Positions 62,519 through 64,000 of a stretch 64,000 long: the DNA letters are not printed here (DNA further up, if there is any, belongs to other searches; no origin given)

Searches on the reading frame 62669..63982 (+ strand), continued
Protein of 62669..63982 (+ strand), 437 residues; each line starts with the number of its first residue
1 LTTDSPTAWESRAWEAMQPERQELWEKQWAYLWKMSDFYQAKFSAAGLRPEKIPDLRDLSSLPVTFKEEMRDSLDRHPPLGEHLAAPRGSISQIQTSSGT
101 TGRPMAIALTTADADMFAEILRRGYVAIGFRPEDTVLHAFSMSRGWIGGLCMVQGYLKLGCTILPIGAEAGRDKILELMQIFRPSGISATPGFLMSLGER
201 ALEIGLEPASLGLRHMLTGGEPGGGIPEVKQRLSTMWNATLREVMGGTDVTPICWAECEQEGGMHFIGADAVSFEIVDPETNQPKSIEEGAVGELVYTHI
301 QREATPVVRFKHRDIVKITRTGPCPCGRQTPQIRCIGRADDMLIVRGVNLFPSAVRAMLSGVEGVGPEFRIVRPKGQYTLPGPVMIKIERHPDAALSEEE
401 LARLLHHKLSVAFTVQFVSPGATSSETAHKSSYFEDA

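Call 37: search_protein_families(library=pfam, alignment_id=A3, max_evalue=0.00001)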
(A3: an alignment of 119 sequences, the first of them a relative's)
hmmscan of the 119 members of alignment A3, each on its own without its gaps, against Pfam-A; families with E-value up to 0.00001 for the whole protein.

A. member 1, L128:7974-9365:+ (464 aa): 0 families

B. families by the number of members that match (of 119 scanned): 52 families (the first 25 are shown)
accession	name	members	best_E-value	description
PF13561.12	adh_short_C2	11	8.3e-66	Enoyl-(Acyl carrier protein) reductase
PF00106.31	adh_short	11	1.7e-53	short chain dehydrogenase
PF00501.34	AMP-binding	9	1.4e-86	AMP-binding enzyme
PF02771.21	Acyl-CoA_dh_N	9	5.1e-41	Acyl-CoA dehydrogenase, N-terminal domain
PF02770.24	Acyl-CoA_dh_M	9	3.7e-25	Acyl-CoA dehydrogenase, middle domain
PF08659.16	KR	9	2.3e-16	KR domain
PF00441.29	Acyl-CoA_dh_1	8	2.2e-49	Acyl-CoA dehydrogenase, C-terminal domain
PF00005.33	ABC_tran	8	5.1e-32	ABC transporter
PF08028.16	Acyl-CoA_dh_2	8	4.6e-24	Acyl-CoA dehydrogenase, C-terminal domain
PF13193.12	AMP-binding_C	8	1.1e-22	AMP-binding enzyme C-terminal domain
PF00378.25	ECH_1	7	2.5e-63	Enoyl-CoA hydratase/isomerase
PF13304.12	AAA_21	7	1.9e-10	AAA domain, putative AbiEii toxin, Type IV TA system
PF16113.10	ECH_2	6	5.2e-43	Enoyl-CoA hydratase/isomerase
PF02653.21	BPD_transp_2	4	9e-77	Branched-chain amino acid transport system / permease component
PF23441.1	SDR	4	5.5e-07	SDR-like rossmann domain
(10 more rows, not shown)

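Call 44: find_homologous_proteins(query=L125:6147-6821:-, max_evalue=1e-20)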
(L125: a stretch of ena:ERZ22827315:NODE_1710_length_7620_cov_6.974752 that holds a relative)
Query L125:6147-6821:- (224 aa): 248 proteins with E <= 1e-20 among 791 candidates; the best 120 are listed.
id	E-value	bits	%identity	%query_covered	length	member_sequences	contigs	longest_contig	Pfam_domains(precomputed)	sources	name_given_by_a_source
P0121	9.9e-144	494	100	100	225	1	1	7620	PF00440.30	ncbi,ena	-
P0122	2.4e-109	382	83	90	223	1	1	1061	PF00440.30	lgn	-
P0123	8.1e-109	380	78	100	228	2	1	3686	PF00440.30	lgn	-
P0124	9.7e-107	374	79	100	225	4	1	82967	PF00440.30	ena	-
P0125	1.4e-106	373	76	98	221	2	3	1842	PF00440.30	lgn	-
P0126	1.4e-105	370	76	100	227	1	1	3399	PF00440.30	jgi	jgi:AcrR family transcriptional regulator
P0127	1.4e-105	370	75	100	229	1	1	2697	PF00440.30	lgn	-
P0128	1.1e-104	367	74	100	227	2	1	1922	PF00440.30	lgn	-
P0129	5.5e-104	365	76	99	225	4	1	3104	PF00440.30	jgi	jgi:AcrR family transcriptional regulator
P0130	2.5e-103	362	75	100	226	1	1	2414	PF00440.30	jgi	jgi:AcrR family transcriptional regulator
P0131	1.5e-102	360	78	93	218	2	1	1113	PF00440.30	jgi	jgi:AcrR family transcriptional regulator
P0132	1.7e-100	353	74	99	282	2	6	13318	PF00440.30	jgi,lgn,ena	-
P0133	1.0e-99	351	75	97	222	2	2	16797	PF00440.30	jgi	jgi:AcrR family transcriptional regulator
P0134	6.0e-98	345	73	98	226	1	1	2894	PF00440.30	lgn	-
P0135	2.0e-96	340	73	97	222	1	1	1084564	PF00440.30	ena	-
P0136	1.0e-94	334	71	100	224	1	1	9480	PF00440.30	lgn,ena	-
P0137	2.1e-94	333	71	94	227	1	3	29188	PF00440.30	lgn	-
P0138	1.6e-89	317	70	93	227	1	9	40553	PF00440.30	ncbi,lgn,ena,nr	ncbi:MAG TPA: TetR family transcriptional regulator [Allosphingosinicella sp.]|nr:TetR family transc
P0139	3.2e-88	313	70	88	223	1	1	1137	PF00440.30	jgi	jgi:AcrR family transcriptional regulator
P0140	3.5e-80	287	67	90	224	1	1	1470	PF00440.30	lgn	-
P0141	6.1e-80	286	62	94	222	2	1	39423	PF00440.30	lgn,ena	-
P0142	1.3e-79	285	64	95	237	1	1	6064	PF00440.30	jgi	jgi:AcrR family transcriptional regulator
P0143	1.8e-78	281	61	98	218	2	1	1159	PF00440.30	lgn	-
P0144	1.6e-77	278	66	90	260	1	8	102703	PF00440.30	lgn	-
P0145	1.3e-75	272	64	91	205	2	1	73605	PF00440.30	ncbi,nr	ncbi:MAG TPA: TetR/AcrR family transcriptional regulator [Steroidobacteraceae bacterium]|nr:TetR/Acr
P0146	1.9e-73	265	62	89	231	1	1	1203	PF00440.30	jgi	jgi:AcrR family transcriptional regulator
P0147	3.4e-73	264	58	97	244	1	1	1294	PF00440.30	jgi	jgi:AcrR family transcriptional regulator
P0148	3.5e-67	244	56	94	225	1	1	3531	PF00440.30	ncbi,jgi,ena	jgi:AcrR family transcriptional regulator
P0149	6.6e-66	240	58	87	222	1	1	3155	PF00440.30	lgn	-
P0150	9.1e-66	240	53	96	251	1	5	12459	PF00440.30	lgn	-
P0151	1.5e-65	239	57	87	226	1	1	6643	PF00440.30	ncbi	-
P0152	1.5e-65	239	58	89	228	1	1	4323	PF00440.30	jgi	jgi:AcrR family transcriptional regulator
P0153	2.0e-65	239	58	91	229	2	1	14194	PF00440.30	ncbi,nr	ncbi:MAG: TetR/AcrR family transcriptional regulator [Nevskia sp.]|nr:TetR/AcrR family transcription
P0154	1.6e-64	236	57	90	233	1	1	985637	PF00440.30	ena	-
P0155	1.6e-64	236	55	90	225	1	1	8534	PF00440.30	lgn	-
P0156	1.1e-63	233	53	92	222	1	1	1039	PF00440.30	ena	-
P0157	3.1e-63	231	55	91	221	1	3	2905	PF00440.30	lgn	-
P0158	1.4e-62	229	78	61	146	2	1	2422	PF00440.30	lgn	-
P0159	1.5e-62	229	58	88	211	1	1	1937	PF00440.30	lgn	-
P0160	2.4e-62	229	51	96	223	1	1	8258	PF00440.30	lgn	-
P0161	2.4e-62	229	53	96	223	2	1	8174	PF00440.30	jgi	-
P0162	2.5e-62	228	54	93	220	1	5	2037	PF00440.30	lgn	-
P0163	6.5e-62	227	53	92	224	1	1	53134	PF00440.30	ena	-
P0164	1.0e-61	226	55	88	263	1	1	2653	PF00440.30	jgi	jgi:AcrR family transcriptional regulator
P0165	5.2e-61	224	51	94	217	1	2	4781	PF00440.30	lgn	-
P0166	9.2e-61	223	50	96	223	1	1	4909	PF00440.30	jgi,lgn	-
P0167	1.2e-60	223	53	90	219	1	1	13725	PF00440.30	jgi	jgi:AcrR family transcriptional regulator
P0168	1.8e-60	222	50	96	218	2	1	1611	PF00440.30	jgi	jgi:AcrR family transcriptional regulator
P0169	3.4e-60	221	50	96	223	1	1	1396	PF00440.30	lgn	-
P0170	8.3e-60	220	52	96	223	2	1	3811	PF00440.30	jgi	jgi:AcrR family transcriptional regulator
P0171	3.3e-59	218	51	91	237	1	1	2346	PF00440.30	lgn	-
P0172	4.0e-59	218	52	88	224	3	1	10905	PF00440.30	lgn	-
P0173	1.3e-58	216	51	96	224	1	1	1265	PF00440.30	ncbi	-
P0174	1.8e-58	216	52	90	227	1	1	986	PF00440.30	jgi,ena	-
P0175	2.6e-58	215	52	90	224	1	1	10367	PF00440.30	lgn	-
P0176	3.4e-58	215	54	89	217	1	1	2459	PF00440.30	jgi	jgi:AcrR family transcriptional regulator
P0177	4.3e-58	215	52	94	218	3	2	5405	PF00440.30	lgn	-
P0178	4.6e-58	215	49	95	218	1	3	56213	PF00440.30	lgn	-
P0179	6.3e-58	214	52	94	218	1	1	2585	PF00440.30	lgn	-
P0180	1.6e-57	213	50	97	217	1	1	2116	PF00440.30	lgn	-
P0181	3.0e-57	212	50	94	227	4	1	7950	PF00440.30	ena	-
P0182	5.3e-57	211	49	94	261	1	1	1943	PF00440.30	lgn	-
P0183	5.8e-57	211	52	87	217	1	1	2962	PF00440.30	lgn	-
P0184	6.1e-57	211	53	88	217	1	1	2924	PF00440.30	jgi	jgi:AcrR family transcriptional regulator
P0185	6.8e-57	211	52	86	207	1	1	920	PF00440.30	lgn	-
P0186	1.0e-56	210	49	92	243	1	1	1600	PF00440.30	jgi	jgi:AcrR family transcriptional regulator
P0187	2.0e-56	209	50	91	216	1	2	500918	PF00440.30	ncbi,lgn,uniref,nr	ncbi:AcrR family transcriptional regulator [Rhodoligotrophos appendicifer]|uniref:TetR/AcrR family t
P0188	2.9e-56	209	52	91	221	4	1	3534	PF00440.30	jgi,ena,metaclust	metaclust:\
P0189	3.0e-56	209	50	92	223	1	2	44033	PF00440.30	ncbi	ncbi:MAG: TetR/AcrR family transcriptional regulator [Parvibaculaceae bacterium]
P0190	3.7e-56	208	49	98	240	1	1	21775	PF00440.30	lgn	-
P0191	7.9e-56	207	53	87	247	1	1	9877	PF00440.30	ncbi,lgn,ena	-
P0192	1.0e-55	207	53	86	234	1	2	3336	PF00440.30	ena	-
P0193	1.1e-55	207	53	89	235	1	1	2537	PF00440.30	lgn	-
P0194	1.2e-55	207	54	86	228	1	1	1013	PF00440.30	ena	-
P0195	1.5e-55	206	49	92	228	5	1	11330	PF00440.30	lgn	-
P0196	2.0e-55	206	51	88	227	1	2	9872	PF00440.30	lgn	-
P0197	2.3e-55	206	55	87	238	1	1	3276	PF00440.30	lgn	-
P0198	2.3e-55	206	51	96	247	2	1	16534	PF00440.30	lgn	-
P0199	2.5e-55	206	49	92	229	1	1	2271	PF00440.30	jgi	jgi:AcrR family transcriptional regulator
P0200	2.6e-55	206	53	88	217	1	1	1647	PF00440.30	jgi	jgi:AcrR family transcriptional regulator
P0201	2.9e-55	205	52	87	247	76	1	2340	PF00440.30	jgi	jgi:AcrR family transcriptional regulator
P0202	3.1e-55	205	50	93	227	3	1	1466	PF00440.30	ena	-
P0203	3.2e-55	205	51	93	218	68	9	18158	PF00440.30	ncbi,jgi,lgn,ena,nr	ncbi:MAG TPA: TetR/AcrR family transcriptional regulator [Aestuariivirgaceae bacterium]|jgi:AcrR fam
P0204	3.4e-55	205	52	89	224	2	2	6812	PF00440.30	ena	-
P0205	3.7e-55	205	53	88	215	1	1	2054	PF00440.30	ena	-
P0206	5.7e-55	204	51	88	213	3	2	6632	PF00440.30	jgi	jgi:AcrR family transcriptional regulator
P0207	5.8e-55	204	48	95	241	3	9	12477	PF00440.30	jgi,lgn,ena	-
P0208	7.1e-55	204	51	87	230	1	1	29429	PF00440.30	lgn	-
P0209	7.3e-55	204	49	96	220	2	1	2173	PF00440.30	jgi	jgi:AcrR family transcriptional regulator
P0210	7.8e-55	204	53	88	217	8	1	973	PF00440.30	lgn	-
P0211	9.7e-55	204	53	88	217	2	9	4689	PF00440.30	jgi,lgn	jgi:AcrR family transcriptional regulator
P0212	1.1e-54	203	51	92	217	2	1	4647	PF00440.30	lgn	-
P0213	1.3e-54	203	47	96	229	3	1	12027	PF00440.30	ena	-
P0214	1.9e-54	203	52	87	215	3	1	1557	PF00440.30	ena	-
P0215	2.0e-54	203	52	87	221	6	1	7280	PF00440.30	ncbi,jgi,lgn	ncbi:MAG: TetR/AcrR family transcriptional regulator [Aestuariivirgaceae bacterium]|jgi:AcrR family 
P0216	2.0e-54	203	51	88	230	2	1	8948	PF00440.30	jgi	jgi:AcrR family transcriptional regulator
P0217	2.3e-54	202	52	87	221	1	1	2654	PF00440.30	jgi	jgi:AcrR family transcriptional regulator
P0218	2.6e-54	202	52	88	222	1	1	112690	PF00440.30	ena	-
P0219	3.2e-54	202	47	96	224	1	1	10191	PF00440.30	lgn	-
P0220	3.9e-54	202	48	96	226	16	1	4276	PF00440.30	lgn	-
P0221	4.3e-54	202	47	92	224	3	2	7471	PF00440.30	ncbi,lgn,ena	-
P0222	4.3e-54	202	52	86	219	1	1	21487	PF00440.30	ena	-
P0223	4.5e-54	201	48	91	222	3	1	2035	PF00440.30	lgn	-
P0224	5.2e-54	201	50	95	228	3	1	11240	PF00440.30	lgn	-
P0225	5.7e-54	201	50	89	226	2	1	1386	PF00440.30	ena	-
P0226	5.9e-54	201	53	87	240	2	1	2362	PF00440.30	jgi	jgi:AcrR family transcriptional regulator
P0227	7.9e-54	201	51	89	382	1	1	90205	PF00440.30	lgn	-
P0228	7.9e-54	201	49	92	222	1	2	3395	PF00440.30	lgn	-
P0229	9.5e-54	200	51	84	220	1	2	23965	PF00440.30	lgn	-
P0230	1.3e-53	200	47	92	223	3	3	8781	PF00440.30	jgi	-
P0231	1.4e-53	200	50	89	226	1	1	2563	PF00440.30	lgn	-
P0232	1.5e-53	200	48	97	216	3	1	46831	PF00440.30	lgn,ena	-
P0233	2.7e-53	199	49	91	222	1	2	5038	PF00440.30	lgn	-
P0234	2.7e-53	199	46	96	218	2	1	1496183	PF00440.30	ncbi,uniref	ncbi:TetR/AcrR family transcriptional regulator [Variovorax sp. VNK109]|uniref:TetR/AcrR family tran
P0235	3.5e-53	199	52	80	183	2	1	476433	PF00440.30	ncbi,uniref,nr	ncbi:TetR/AcrR family transcriptional regulator [Microvirga pudoricolor]|uniref:TetR/AcrR family tra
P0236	4.6e-53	198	49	89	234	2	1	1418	PF00440.30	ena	-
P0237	5.1e-53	198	48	97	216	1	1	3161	PF00440.30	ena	-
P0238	5.1e-53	198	48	91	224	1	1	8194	PF00440.30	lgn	-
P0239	7.7e-53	197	49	88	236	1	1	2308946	PF00440.30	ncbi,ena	-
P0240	9.3e-53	197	48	96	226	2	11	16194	PF00440.30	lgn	-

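Call 45: find_encoding_contigs(protein=P0124, flank=10000, max_places=4)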
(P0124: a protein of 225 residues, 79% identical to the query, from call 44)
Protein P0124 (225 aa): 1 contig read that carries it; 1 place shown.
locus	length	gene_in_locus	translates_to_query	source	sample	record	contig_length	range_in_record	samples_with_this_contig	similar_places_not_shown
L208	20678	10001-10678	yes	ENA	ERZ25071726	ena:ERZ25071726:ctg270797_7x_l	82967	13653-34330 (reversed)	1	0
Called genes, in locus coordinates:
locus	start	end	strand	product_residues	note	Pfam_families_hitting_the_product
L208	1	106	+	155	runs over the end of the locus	PF01152:Bac_globin (weak)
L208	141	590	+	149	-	-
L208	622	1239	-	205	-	PF08712:Nfu_N, PF01106:NifU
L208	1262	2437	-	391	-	PF05940:NnrS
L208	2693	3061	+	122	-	-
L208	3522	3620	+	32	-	-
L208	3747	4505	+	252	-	-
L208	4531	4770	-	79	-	-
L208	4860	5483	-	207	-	PF04955:HupE_UreJ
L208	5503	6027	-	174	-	-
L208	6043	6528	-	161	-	PF22381:Staph_reg_Sar_Rot (weak), PF12802:MarR_2 (faint), PF01047:MarR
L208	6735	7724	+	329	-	PF04909:Amidohydro_2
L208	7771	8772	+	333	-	-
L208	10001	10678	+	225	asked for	PF00440:TetR_N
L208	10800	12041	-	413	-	PF02771:Acyl-CoA_dh_N (faint), PF08028:Acyl-CoA_dh_2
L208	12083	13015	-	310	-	PF08450:SGL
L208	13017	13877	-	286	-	PF00501:AMP-binding (weak), PF14535:AMP-binding_C_2 (weak)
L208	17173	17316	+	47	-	-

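Call 78: predict_structure(alignment_id=A7)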
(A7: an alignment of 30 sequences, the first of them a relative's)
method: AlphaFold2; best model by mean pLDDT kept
length: 225 residues; sequences in the alignment: 30
mean_pLDDT: 88.6   pTM: 0.79
mean pLDDT of the five models: 88.6, 87.1, 86.4, 86.3, 83.6
residues with pLDDT >= 90: 183; 70-90: 15; 50-70: 19; < 50: 8
segments of 3 or more residues with pLDDT < 50: 1-3
pLDDT, mean of each block of 10 residues (from residue 1): 51 53 85 96 96 95 96 95 95 96 93 96 94 93 95 94 93 94 94 91 93 82 50
secondary structure, 60 per line:
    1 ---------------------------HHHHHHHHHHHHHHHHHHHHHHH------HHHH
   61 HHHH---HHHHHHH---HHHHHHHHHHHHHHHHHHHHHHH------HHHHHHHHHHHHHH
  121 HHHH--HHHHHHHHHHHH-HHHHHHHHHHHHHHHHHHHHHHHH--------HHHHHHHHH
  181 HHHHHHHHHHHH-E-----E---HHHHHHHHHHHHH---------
elements in order: H28-50 H57-64 H68-74 H78-100 H107-124 H127-138 H140-163 H172-192 H204-216

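Call 80: fold_search(model_id=the predicted structure, library=pdb)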
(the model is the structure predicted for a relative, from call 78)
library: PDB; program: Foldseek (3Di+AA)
matches with E <= 10: 929; with E <= 0.001: 269
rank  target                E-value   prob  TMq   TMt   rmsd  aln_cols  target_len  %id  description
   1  6en8_F                3.7e-09  1.00  0.73  0.86   2.4       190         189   23  SaFadR in complex with dsDNA (released 2018-10-31)
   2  6en8_A                9.7e-09  1.00  0.71  0.83   2.7       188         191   23  SaFadR in complex with dsDNA (released 2018-10-31)
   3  6el2_B                1.3e-08  1.00  0.71  0.86   2.2       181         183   23  SaFadR_lauroyl_CoA complex (released 2018-10-10)
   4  6en8_E                2.2e-08  1.00  0.73  0.84   3.2       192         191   22  SaFadR in complex with dsDNA (released 2018-10-31)
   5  6el2_A                7.0e-08  1.00  0.68  0.82   2.6       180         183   23  SaFadR_lauroyl_CoA complex (released 2018-10-10)
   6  6en8_B                7.6e-08  1.00  0.64  0.77   3.2       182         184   22  SaFadR in complex with dsDNA (released 2018-10-31)
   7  6o6o_B                4.6e-07  1.00  0.64  0.76   3.5       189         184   21  Structure of the regulator FasR from Mycobacterium tuberculosis (released 2020-03-11)
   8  6o6o_A                8.3e-07  1.00  0.65  0.75   3.9       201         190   21  Structure of the regulator FasR from Mycobacterium tuberculosis (released 2020-03-11)
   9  6en8_D                8.3e-07  1.00  0.52  0.64   5.5       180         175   22  SaFadR in complex with dsDNA (released 2018-10-31)
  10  5wm9_A                1.1e-06  1.00  0.62  0.70   4.1       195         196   20  Crystal Structure of TetR family regulator Rv0078 from Mycobacterium tuberculosis (released 2018-07-04)
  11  8sua                  1.3e-06  1.00  0.56  0.63   5.0       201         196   18  Structure of M. baixiangningiae DarR-ligand complex (released 2023-11-01)
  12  6c31_A                1.6e-06  1.00  0.61  0.69   4.2       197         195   20  Crystal structure of TetR family protein Rv0078 in complex with DNA (released 2018-07-04)
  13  6o6p_B                1.7e-06  1.00  0.63  0.74   3.6       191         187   21  Structure of the regulator FasR from Mycobacterium tuberculosis in complex with DNA (released 2020-03-11)
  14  6o6n                  1.7e-06  1.00  0.65  0.74   3.4       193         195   21  Structure of the regulator FasR from Mycobacterium tuberculosis in complex with C20-CoA (released 2020-03-11)
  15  6azh_A                2.4e-06  1.00  0.63  0.73   3.8       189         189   22  Clostridium perfringens putative fatty acid metabolism regulator (released 2017-12-20)
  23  3whb_A                9.1e-06  1.00  0.67  0.78   3.1       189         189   17  Crystal structure of FadR from Bacillus subtilis, a transcriptional regulator involved in the regulation of fatty acid (released 2014-03-19)
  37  3whb_B                2.7e-05  1.00  0.65  0.77   3.3       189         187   17  Crystal structure of FadR from Bacillus subtilis, a transcriptional regulator involved in the regulation of fatty acid (released 2014-03-19)
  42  5gp9_A                3.1e-05  1.00  0.65  0.74   3.6       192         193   19  Structural analysis of fatty acid degradation regulator FadR from Bacillus halodurans (released 2017-03-01)
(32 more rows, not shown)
